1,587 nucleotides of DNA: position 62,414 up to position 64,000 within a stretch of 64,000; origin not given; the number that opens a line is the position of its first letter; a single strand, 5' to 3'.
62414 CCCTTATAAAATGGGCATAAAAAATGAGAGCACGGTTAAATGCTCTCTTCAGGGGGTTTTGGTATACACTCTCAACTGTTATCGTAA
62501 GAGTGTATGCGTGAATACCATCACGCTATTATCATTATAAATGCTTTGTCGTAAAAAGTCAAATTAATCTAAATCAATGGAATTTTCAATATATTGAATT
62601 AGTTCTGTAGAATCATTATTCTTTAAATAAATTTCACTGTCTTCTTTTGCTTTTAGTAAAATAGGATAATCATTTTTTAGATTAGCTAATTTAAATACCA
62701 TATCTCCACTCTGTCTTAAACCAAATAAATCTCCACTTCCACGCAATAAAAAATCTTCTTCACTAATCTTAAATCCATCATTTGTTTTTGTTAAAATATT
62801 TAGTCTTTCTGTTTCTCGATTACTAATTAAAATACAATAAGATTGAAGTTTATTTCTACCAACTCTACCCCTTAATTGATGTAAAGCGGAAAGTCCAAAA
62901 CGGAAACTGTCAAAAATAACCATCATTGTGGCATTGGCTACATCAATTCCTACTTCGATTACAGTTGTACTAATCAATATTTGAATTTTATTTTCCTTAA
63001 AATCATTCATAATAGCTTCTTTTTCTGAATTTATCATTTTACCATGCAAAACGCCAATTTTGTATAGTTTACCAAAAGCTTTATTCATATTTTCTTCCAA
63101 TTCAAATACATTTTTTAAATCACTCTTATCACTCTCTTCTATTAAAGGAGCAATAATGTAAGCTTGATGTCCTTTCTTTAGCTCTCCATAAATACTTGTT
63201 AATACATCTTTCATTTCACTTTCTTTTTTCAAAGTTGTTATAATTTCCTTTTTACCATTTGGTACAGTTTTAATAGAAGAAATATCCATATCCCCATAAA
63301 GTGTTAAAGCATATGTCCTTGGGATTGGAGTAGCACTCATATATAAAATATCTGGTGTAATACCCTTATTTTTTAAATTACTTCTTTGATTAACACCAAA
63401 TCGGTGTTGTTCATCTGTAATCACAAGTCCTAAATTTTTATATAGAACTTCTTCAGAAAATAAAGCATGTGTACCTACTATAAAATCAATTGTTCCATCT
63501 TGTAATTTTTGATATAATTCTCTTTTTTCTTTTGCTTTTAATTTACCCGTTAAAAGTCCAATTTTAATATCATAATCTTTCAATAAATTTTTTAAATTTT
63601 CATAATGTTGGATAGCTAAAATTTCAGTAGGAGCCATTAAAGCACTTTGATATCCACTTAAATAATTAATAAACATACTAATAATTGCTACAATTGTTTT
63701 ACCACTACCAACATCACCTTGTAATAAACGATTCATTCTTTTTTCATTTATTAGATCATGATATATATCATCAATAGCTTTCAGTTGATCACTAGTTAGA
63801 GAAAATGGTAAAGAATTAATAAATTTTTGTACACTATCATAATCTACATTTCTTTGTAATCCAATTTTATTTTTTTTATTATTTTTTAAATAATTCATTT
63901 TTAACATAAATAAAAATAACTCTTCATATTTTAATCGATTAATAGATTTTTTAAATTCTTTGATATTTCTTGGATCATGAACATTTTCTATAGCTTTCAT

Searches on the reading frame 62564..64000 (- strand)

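Call 8: search_protein_families(library=pfam, proteins=[window:62564-64000:-], max_evalue=0.01)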
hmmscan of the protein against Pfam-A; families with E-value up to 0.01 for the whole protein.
window:62564-64000:- (478 aa): 6 families
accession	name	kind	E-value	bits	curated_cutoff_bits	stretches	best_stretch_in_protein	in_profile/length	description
PF00271.37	Helicase_C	-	1.4e-26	93.3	23.5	2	267-383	6-109/110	Helicase conserved C-terminal domain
PF00270.35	DEAD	-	3.8e-26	92.2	26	1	69-229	1-163/167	DEAD/DEAH box helicase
PF04851.21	ResIII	-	1.9e-13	51.1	22.5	1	67-225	3-162/164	Type III restriction enzyme, res subunit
PF19833.4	RecG_dom3_C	-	1.1e-08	35.4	26.8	1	406-466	1-62/87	ATP-dependent DNA helicase RecG, domain 3, C-terminal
PF22590.2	Cas3-like_C_2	-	3.4e-06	27.7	27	1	298-384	15-105/106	CRISPR-associated nuclease/helicase Cas3, C-terminal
PF07517.20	SecA_DEAD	-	4e-06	26.7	24.6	1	97-165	99-167/290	SecA DEAD-like domain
